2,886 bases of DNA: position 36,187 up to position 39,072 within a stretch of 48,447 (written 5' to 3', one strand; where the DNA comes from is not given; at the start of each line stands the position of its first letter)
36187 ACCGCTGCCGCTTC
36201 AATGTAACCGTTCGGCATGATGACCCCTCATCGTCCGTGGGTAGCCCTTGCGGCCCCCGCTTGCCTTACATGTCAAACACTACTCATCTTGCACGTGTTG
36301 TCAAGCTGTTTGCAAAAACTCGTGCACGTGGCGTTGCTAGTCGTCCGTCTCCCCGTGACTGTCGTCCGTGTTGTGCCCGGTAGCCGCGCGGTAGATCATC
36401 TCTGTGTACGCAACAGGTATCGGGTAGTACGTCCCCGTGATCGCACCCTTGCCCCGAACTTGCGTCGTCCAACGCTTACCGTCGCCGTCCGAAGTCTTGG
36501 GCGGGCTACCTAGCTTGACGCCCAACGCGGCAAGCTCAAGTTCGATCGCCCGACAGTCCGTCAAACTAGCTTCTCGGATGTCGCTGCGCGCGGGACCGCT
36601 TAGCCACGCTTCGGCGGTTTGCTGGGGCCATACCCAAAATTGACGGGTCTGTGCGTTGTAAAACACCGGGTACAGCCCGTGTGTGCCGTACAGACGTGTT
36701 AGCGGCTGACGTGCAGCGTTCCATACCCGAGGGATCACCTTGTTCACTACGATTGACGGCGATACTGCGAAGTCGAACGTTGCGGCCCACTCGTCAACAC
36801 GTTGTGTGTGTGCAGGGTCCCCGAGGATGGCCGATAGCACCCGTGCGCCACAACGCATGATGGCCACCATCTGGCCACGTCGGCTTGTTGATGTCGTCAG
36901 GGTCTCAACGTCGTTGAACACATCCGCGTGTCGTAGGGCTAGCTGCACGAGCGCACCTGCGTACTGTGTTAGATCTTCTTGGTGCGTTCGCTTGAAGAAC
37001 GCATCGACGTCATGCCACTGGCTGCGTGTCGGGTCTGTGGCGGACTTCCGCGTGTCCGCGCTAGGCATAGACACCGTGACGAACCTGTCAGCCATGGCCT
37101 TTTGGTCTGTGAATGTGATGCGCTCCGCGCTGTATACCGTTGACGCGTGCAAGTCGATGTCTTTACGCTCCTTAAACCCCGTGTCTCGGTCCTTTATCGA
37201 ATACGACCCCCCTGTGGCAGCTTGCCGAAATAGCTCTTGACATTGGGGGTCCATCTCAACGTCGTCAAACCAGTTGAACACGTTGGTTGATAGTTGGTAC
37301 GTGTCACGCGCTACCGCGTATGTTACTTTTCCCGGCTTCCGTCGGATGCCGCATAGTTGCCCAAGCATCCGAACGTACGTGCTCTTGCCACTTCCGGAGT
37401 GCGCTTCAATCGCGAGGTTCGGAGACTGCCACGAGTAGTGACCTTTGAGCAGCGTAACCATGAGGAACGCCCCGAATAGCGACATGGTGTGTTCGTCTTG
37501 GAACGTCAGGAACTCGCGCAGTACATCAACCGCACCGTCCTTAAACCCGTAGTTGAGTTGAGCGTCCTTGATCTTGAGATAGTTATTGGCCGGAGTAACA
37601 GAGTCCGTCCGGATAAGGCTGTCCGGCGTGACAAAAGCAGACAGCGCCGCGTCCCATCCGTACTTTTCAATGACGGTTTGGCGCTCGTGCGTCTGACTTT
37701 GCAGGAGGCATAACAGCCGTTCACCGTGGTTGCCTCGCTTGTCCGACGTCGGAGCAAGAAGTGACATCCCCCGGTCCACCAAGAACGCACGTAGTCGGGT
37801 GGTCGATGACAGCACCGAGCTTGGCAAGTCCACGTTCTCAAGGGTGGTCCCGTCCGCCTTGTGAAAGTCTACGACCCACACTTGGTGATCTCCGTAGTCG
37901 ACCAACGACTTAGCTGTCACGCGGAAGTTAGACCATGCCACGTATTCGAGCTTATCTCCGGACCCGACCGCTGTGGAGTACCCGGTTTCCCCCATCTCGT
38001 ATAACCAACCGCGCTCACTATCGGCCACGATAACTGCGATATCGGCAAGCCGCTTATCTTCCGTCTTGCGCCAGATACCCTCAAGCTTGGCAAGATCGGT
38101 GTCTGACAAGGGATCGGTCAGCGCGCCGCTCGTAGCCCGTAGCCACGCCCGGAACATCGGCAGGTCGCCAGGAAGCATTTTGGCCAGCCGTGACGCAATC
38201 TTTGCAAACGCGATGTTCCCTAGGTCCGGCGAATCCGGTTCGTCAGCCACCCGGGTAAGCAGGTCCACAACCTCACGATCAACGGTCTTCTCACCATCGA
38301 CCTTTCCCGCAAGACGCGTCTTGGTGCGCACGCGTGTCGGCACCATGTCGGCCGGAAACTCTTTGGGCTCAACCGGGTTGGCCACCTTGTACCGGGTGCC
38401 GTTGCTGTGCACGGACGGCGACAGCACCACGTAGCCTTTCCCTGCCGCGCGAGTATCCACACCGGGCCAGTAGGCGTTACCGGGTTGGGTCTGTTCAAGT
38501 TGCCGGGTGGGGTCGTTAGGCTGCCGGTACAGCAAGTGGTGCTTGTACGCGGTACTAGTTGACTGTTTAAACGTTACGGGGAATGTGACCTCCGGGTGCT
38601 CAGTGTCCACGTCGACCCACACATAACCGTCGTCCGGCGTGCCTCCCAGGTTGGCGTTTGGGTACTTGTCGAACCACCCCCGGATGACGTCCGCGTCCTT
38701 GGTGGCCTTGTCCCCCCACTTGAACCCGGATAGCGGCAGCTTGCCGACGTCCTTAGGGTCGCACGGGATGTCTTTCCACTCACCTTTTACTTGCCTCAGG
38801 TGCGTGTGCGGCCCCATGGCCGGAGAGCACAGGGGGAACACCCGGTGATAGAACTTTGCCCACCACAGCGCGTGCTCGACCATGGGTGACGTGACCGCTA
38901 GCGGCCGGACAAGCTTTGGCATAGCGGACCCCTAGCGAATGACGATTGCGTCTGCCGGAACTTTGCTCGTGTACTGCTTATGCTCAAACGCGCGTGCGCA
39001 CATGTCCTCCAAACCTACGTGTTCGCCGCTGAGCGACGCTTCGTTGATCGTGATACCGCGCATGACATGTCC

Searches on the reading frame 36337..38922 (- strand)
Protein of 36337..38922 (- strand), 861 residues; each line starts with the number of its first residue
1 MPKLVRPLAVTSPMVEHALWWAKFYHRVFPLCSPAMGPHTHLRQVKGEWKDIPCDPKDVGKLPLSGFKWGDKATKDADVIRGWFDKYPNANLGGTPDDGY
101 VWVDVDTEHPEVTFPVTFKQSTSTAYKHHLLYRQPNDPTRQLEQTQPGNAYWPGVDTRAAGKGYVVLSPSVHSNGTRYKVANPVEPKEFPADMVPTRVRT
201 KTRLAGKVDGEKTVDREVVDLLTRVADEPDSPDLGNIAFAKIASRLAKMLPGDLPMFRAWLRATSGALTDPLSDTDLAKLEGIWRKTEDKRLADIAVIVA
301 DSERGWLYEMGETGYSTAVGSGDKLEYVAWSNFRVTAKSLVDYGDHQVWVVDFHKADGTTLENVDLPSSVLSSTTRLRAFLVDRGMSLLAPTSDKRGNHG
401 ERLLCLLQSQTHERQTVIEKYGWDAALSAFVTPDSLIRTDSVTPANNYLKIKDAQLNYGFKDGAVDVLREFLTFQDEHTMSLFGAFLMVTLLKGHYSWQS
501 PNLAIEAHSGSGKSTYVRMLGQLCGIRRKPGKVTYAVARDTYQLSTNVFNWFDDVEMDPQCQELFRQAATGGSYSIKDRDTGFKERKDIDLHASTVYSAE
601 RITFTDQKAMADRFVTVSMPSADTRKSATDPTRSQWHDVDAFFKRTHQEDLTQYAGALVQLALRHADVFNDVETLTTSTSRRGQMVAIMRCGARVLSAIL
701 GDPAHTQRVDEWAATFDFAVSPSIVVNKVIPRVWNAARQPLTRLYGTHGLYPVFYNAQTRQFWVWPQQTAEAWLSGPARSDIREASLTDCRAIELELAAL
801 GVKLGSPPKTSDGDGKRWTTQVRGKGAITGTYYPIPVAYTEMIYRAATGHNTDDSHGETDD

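Call 8: search_protein_families(library=pfam, proteins=[window:36337-38922:-], max_evalue=0.01)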
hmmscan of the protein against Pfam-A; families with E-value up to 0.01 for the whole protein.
window:36337-38922:- (861 aa): 2 families
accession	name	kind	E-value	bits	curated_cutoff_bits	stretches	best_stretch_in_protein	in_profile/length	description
PF09250.16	Prim-Pol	-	1.2e-19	71.8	22.8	1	47-191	7-157/158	Bifunctional DNA primase/polymerase, N-terminal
PF06048.17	DUF927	-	4.1e-07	30.4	22.6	1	333-519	30-210/284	Domain of unknown function (DUF927)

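Call 11: find_related_loci(query=window:36337-38922:-, collection=viral_contigs, flank=6000)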
Query window:36337-38922:- (861 aa) in viral_contigs; peptide patterns used: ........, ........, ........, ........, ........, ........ (x = any residue, [..] = any of these).
No stretch of DNA in the collection matches any of the patterns.

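Call 13: find_homologous_proteins(query=window:36337-38922:-)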
Query window:36337-38922:- (861 aa): 7 proteins with E <= 0.001 among 8000 candidates.
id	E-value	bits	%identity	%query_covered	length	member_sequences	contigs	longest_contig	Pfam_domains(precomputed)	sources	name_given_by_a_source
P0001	0.0e+0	2013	100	100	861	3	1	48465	PF06048.18,PF09250.17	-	-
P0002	0.0e+0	1263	64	100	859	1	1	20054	PF09250.17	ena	-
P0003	0.0e+0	1198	62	100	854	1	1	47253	PF09250.17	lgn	-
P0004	2.4e-232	792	48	99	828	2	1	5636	PF06048.18,PF09250.17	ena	-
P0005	1.8e-231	789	49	99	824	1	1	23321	PF06048.18,PF09250.17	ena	-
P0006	1.3e-230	786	48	100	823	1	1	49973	PF06048.18,PF09250.17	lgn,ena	-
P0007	3.5e-21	93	28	48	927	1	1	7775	-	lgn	-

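Call 14: find_encoding_contigs(protein=P0002, flank=6000, max_places=3)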
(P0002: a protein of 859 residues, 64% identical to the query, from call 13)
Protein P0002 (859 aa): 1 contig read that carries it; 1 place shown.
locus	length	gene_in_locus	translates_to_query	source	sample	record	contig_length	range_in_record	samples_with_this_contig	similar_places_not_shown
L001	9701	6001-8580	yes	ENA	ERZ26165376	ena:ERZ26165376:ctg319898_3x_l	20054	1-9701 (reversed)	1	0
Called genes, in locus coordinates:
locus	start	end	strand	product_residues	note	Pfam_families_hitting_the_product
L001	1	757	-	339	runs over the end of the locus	-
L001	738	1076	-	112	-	-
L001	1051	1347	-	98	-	-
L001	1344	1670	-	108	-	-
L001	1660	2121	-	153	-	-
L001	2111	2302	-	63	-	-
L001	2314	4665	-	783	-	PF00476:DNA_pol_A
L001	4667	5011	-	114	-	-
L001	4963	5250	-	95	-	-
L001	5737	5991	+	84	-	-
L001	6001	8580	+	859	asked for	PF09250:Prim-Pol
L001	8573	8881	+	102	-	-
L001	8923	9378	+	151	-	PF00542:Ribosomal_L12 (weak)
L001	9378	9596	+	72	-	-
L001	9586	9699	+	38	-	?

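Call 15: find_encoding_contigs(protein=P0003, flank=6000, max_places=3)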
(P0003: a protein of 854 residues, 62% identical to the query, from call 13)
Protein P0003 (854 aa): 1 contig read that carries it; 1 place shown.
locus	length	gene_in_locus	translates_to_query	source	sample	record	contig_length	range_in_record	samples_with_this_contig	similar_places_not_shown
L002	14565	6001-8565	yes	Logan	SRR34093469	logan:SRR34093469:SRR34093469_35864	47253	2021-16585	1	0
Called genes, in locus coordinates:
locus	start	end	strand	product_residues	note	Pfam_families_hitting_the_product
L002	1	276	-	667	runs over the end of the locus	-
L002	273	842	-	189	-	-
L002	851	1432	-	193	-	PF04542:Sigma70_r2 (weak)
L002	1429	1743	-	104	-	-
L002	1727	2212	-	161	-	-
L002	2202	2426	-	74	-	-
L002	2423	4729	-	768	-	PF00476:DNA_pol_A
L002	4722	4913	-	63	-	-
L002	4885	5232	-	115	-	-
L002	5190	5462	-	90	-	-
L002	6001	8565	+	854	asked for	PF09250:Prim-Pol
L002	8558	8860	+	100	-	-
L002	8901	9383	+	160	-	PF00542:Ribosomal_L12 (weak)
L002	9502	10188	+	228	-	-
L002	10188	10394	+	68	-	-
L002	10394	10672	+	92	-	-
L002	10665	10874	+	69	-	-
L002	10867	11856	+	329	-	PF12705:PDDEXK_1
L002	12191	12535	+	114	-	-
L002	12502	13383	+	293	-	-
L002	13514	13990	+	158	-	-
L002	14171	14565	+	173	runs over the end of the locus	-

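Call 16: find_encoding_contigs(protein=P0006, flank=6000, max_places=3)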
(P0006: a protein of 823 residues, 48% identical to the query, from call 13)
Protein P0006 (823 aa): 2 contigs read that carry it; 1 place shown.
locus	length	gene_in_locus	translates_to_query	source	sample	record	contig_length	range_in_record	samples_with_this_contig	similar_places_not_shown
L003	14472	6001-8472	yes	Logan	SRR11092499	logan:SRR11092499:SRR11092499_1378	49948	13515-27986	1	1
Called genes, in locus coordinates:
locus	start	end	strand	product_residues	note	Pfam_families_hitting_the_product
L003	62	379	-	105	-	-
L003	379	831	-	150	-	-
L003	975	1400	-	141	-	PF00383:dCMP_cyt_deam_1, PF14437:MafB19-deam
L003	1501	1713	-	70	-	-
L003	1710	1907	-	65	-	-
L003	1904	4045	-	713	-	PF00476:DNA_pol_A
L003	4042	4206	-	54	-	-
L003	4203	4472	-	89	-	-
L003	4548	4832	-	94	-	-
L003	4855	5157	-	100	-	-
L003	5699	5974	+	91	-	-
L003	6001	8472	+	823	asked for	PF09250:Prim-Pol, PF06048:DUF927 (weak)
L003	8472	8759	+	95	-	-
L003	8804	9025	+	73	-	-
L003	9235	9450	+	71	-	-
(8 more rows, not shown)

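Call 17: find_encoding_contigs(protein=P0005, flank=6000, max_places=3)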
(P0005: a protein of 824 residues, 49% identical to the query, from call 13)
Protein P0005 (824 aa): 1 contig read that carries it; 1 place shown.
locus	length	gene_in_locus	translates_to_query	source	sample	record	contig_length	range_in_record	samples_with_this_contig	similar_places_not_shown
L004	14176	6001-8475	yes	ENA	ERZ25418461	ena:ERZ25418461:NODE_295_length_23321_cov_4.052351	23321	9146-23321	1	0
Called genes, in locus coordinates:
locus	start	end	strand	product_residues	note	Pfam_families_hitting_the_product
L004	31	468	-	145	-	-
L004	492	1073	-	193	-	-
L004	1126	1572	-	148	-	-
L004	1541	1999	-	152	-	PF00383:dCMP_cyt_deam_1, PF14437:MafB19-deam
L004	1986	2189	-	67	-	-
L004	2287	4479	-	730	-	PF00476:DNA_pol_A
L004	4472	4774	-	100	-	-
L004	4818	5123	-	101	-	-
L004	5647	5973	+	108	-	-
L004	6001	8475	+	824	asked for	PF09250:Prim-Pol, PF06048:DUF927 (faint)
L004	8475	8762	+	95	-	-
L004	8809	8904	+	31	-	-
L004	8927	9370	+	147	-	PF00542:Ribosomal_L12 (weak)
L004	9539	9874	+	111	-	-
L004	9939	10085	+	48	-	-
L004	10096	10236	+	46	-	-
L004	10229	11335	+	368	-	PF12705:PDDEXK_1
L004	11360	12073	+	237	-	PF02086:MethyltransfD12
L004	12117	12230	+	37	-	-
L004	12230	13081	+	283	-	PF13479:AAA_24 (faint)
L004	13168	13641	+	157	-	-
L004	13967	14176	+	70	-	?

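Call 28: search_protein_families(library=phrogs, proteins=[window:36337-38922:-], max_evalue=0.01)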
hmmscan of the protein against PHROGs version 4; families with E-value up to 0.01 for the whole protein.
window:36337-38922:- (861 aa): 5 families
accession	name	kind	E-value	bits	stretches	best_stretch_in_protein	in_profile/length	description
phrog_5177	-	DNA, RNA and nucleotide metabolism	3.7e-62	211.4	1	42-719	25-745/876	DNA polymerase/primase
phrog_1156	-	DNA, RNA and nucleotide metabolism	1.1e-10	41.7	1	28-196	27-182/855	DNA primase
phrog_5852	-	DNA, RNA and nucleotide metabolism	9.3e-10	39.2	1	17-187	69-234/242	DNA polymerase/primase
phrog_695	-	DNA, RNA and nucleotide metabolism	5.1e-09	36.4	1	60-193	29-168/704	DNA polymerase/primase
phrog_1139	-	DNA, RNA and nucleotide metabolism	1.4e-05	24.3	1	343-526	382-570/895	DNA primase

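Call 30: search_solved_structures(query=window:36337-38922:-, max_evalue=1)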
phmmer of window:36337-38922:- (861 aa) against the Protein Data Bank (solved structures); distinct sequences matched with E-value up to 1: 0.

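Call 50: search_solved_structures(query=A2, max_evalue=10)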
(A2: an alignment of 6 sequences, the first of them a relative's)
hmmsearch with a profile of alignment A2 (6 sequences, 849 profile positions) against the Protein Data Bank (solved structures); distinct sequences matched with E-value up to 10: 2.
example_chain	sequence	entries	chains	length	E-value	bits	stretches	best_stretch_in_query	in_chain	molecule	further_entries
4rzp_A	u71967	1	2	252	0.39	11.8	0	384-474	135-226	Engineered Protein OR366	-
2j0w_A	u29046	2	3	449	1.2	10.2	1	629-711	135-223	LYSINE-SENSITIVE ASPARTOKINASE 3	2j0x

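Call 58: find_related_loci(query=A2, collection=viral_contigs, flank=3000)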
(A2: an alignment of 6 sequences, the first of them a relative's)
Query A2 (861 aa) in viral_contigs; peptide patterns used: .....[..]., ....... (x = any residue, [..] = any of these).
42 stretches matched a pattern; 1 encode a relative of the query (tblastn E <= 1e-3); 1 distinct loci.
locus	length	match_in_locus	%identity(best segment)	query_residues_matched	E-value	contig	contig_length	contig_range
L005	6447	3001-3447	29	31-180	2e-10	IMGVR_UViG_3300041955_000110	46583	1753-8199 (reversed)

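Call 59: find_related_loci(query=A2, collection=metagenome_contigs, flank=3000)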
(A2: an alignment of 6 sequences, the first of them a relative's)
Query A2 (861 aa) in metagenome_contigs; peptide patterns used: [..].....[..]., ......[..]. (x = any residue, [..] = any of these).
65 stretches matched a pattern; 2 encode a relative of the query (tblastn E <= 1e-3); 2 distinct loci.
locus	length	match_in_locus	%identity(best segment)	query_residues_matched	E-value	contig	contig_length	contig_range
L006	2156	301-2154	35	3-626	1e-100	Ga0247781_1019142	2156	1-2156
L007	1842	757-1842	47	1-392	3e-96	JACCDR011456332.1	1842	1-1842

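Call 60: find_related_loci(query=A2, collection=genome_contigs, flank=3000)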
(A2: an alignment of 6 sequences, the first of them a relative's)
Query A2 (861 aa) in genome_contigs; peptide patterns used: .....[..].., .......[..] (x = any residue, [..] = any of these).
72 stretches matched a pattern, but none encodes a relative of the query by tblastn (E <= 1e-3).

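Call 63: find_encoding_contigs(protein=P0004, flank=6000, max_places=3)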
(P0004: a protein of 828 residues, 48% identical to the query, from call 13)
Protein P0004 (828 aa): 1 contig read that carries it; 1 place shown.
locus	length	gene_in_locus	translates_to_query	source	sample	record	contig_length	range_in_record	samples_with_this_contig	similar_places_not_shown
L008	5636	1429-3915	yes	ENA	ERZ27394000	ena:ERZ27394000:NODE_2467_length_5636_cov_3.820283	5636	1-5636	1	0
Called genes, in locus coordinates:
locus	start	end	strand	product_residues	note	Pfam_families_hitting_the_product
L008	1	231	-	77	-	?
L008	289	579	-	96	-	-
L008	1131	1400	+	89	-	-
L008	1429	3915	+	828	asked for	PF09250:Prim-Pol, PF06048:DUF927 (weak)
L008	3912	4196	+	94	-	-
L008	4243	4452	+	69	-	-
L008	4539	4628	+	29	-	-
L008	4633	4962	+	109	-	-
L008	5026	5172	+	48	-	-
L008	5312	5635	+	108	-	?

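Call 66: predict_structure(alignment_id=A2)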
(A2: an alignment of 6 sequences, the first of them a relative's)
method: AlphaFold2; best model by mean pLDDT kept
length: 861 residues; sequences in the alignment: 6
mean_pLDDT: 47.9   pTM: 0.30
mean pLDDT of the five models: 47.9, 47.9, 44.9, 44.1, 42.6
residues with pLDDT >= 90: 1; 70-90: 179; 50-70: 187; < 50: 494
segments of 3 or more residues with pLDDT < 50: 1-12, 101-214, 295-340, 385-630, 633-660, 678-682, 716-722, 777-787, 807-811, 854-861
pLDDT, mean of each block of 10 residues (from residue 1): 30 60 69 72 70 68 60 73 76 60 41 32 38 39 28 29 40 38 37 30 23 50 73 75 74 69 77 78 77 47 25 30 35 45 53 52 58 54 46 35 45 29 27 23 21 24 33 28 31 29 33 36 28 25 23 25 28 25 25 23 22 23 40 47 45 44 52 52 51 58 61 49 64 79 72 85 86 57 46 69 58 72 72 82 71 41 27
secondary structure, 60 per line:
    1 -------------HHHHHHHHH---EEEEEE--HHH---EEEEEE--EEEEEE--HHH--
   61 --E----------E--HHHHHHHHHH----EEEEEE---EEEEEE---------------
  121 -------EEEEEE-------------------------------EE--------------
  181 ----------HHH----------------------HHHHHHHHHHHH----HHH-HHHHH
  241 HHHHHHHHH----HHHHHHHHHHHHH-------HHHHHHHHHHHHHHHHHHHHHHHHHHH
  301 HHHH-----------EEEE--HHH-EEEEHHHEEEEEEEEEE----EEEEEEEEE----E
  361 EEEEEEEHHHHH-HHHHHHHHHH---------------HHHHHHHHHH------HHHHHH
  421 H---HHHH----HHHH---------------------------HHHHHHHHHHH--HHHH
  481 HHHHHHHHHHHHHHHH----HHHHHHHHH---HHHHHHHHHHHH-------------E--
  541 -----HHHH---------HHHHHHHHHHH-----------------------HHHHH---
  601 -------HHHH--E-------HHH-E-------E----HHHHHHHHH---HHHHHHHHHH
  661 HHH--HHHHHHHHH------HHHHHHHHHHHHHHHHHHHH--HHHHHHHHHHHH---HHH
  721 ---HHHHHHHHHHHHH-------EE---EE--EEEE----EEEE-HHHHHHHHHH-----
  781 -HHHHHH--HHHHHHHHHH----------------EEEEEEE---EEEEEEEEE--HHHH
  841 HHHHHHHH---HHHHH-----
elements in order (helices of 4 or more, strands of 3 or more residues): H14-22 E26-31 E40-45 E48-53 H77-86 E91-96 E100-105 E128-133 H216-227 H236-249 H254-266 H274-304 E316-319 E326-329 E333-342 E347-355 E360-367 H368-372 H374-383 H399-408 H415-421 H425-428 H433-436 H464-474 H477-496 H501-509 H513-524 H546-549 H559-569 H593-597 H608-611 H639-647 H651-663 H666-674 H681-700 H703-714 H724-736 E753-756 E761-764 H766-775 H782-787 H790-799 E816-822 E826-834 H837-848 H852-856

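Call 67: search_protein_families(library=ncbifam, proteins=[window:36337-38922:-], max_evalue=0.01)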
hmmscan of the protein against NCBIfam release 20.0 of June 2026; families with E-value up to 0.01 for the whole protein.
window:36337-38922:- (861 aa): 0 families

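Call 74: search_dna_similar(query=window:36337-38922:-, collection=phages, mode=protein, max_rows=15)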
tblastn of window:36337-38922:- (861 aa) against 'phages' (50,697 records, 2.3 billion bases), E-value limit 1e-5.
Records with a match: 155; places in all: 155; records where one place covers at least 80% of the query: 80.
Best place of each record, by identity: <60% 155.
By first word of the organism name: Arthrobacter 105; Microbacterium 20; Streptomyces 16; Gordonia 6; Pseudoalteromonas 2; Streptococcus 2; Curtobacterium 1; Micrococcus 1; Caudoviricetes 1; Klebsiella 1.
By host as written in the record: Arthrobacter sp. ATCC 21022 95; Microbacterium foliorum NRRL B-24224 12; Streptomyces griseus ATCC 10137 10; Arthrobacter sp. (ATCC 21022) 7; Microbacterium foliorum NRRL B-24224 SEA 6; Gordonia terrae 3612 6; Streptomyces lividans JI 1326 4; Arthrobacter sp. ATCC21022 2; and 12 more.
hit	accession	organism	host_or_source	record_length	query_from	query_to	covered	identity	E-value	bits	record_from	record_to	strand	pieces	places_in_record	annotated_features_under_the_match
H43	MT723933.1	Streptomyces phage Keanu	Streptomyces lividans JI 1326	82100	111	812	82%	31.9%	7e-78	283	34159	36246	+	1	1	46: DNA primase/polymerase/helicase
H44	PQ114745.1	Streptomyces phage Spocter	Streptomyces lividans JI 1326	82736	111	812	82%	31.5%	1e-74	273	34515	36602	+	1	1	46: DNA primase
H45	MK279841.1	Streptomyces phage Hiyaa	Streptomyces lividans JI 1326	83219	111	812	82%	31.4%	2e-74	272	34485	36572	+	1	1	47: DNA primase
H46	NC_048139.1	Streptomyces phage Hiyaa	Streptomyces lividans JI 1326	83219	111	812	82%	31.4%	2e-74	272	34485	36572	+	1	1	47: DNA polymerase/primase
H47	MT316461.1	Streptomyces phage Galactica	Streptomyces mirabilis NRRL B-2400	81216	111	809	81%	30.9%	1e-71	264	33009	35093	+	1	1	45: DNA primase/polymerase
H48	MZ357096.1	Curtobacterium phage Parvaparticeps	Curtobacterium sp.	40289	14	773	88%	27.8%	1e-53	209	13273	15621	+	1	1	primase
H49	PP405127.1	Microbacterium phage Jera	Microbacterium foliorum NRRL B-24224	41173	1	714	83%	29.0%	7e-47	188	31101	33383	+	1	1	50: DNA primase/polymerase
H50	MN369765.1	Microbacterium phage Zanella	Microbacterium foliorum NRRL B-24224 SEA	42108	1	714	83%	29.0%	8e-47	188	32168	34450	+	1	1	49: DNA primase/polymerase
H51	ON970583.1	Microbacterium phage TurboVicky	Microbacterium foliorum NRRL B-24224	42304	1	713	83%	28.9%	6e-46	185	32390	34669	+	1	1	50: DNA primase/polymerase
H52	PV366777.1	Microbacterium phage IndiRoo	Microbacterium foliorum NRRL B-24224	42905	14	713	81%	29.5%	3e-47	189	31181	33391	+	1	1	52: DNA primase/helicase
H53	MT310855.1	Microbacterium phage Rasovi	Microbacterium foliorum NRRL B-24224 SEA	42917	1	720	84%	28.6%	7e-46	185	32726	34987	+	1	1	52: DNA primase/polymerase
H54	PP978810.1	Microbacterium phage Htur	Microbacterium foliorum NRRL B-24224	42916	1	720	84%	28.6%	2e-45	184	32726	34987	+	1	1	52: DNA primase/polymerase/helicase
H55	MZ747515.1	Microbacterium phage SBlackberry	Microbacterium foliorum NRRL B-24224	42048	1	713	83%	28.8%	4e-45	182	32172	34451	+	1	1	48: DNA primase/polymerase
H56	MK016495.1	Microbacterium phage Goodman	Microbacterium foliorum NRRL B-24224 SEA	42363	1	713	83%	28.8%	1e-45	184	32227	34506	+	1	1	50: DNA primase/polymerase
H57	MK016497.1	Microbacterium phage Johann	Microbacterium foliorum NRRL B-24224 SEA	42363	1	713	83%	28.8%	1e-45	184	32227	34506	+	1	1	50: DNA primase/polymerase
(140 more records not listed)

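Call 78: get_annotated_region(hit=H43, flank=3500)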
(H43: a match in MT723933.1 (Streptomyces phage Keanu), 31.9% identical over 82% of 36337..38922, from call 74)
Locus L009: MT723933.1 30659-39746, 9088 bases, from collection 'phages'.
description: Streptomyces phage Keanu, complete genome.
organism: Streptomyces phage Keanu (NCBI taxid 2762406)
taxonomy: Viruses; Duplodnaviria; Heunggongvirae; Uroviricota; Caudoviricetes; Hiyaavirus
host: Streptomyces lividans JI 1326; source: soil; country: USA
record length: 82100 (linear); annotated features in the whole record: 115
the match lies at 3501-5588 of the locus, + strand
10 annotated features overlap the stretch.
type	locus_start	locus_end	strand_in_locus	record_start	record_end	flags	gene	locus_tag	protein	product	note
CDS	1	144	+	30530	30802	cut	41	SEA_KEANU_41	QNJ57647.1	hypothetical protein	-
tRNA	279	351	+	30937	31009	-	42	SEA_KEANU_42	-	tRNA-Leu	tRNA-Leu(ctc)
CDS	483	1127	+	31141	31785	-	43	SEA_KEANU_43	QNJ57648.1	tellurium resistance protein D family protein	tellurium resistance protein D family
CDS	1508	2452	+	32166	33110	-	44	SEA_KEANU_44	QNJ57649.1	RecA-like DNA recombinase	RecA-like DNA Recombinase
CDS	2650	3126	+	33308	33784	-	45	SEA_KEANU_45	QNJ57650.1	hypothetical protein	-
CDS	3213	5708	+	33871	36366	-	46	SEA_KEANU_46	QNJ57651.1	DNA primase/polymerase/helicase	-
CDS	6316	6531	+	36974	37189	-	47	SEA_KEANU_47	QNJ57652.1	hypothetical protein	-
CDS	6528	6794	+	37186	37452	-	48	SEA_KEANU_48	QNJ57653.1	hypothetical protein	-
CDS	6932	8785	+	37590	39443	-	49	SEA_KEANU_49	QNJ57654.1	DNA helicase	-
CDS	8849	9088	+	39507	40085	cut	50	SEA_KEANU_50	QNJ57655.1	hypothetical protein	-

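Call 81: get_annotated_region(hit=H49, flank=2500)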
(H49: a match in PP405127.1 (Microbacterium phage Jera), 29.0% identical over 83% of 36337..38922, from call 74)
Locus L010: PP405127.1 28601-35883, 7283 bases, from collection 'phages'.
description: Microbacterium phage Jera, complete genome.
organism: Microbacterium phage Jera (NCBI taxid 3128106)
taxonomy: Viruses; Duplodnaviria; Heunggongvirae; Uroviricota; Caudoviricetes
host: Microbacterium foliorum NRRL B-24224; source: soil; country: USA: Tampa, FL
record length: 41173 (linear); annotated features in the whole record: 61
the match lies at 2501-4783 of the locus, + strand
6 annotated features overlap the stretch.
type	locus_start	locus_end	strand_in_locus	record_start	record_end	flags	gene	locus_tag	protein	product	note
CDS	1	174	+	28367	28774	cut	46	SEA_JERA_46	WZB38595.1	hypothetical protein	-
CDS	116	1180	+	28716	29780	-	47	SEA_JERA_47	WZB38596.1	RecA-like DNA recombinase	-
tRNA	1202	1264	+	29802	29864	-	48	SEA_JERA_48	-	tRNA-Pro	tRNA-Pro(tgg)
CDS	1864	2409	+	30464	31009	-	49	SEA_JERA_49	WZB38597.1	hypothetical protein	-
CDS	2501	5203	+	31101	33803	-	50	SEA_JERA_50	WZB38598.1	DNA primase/polymerase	-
CDS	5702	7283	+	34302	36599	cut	51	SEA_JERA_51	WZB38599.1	DNA polymerase I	-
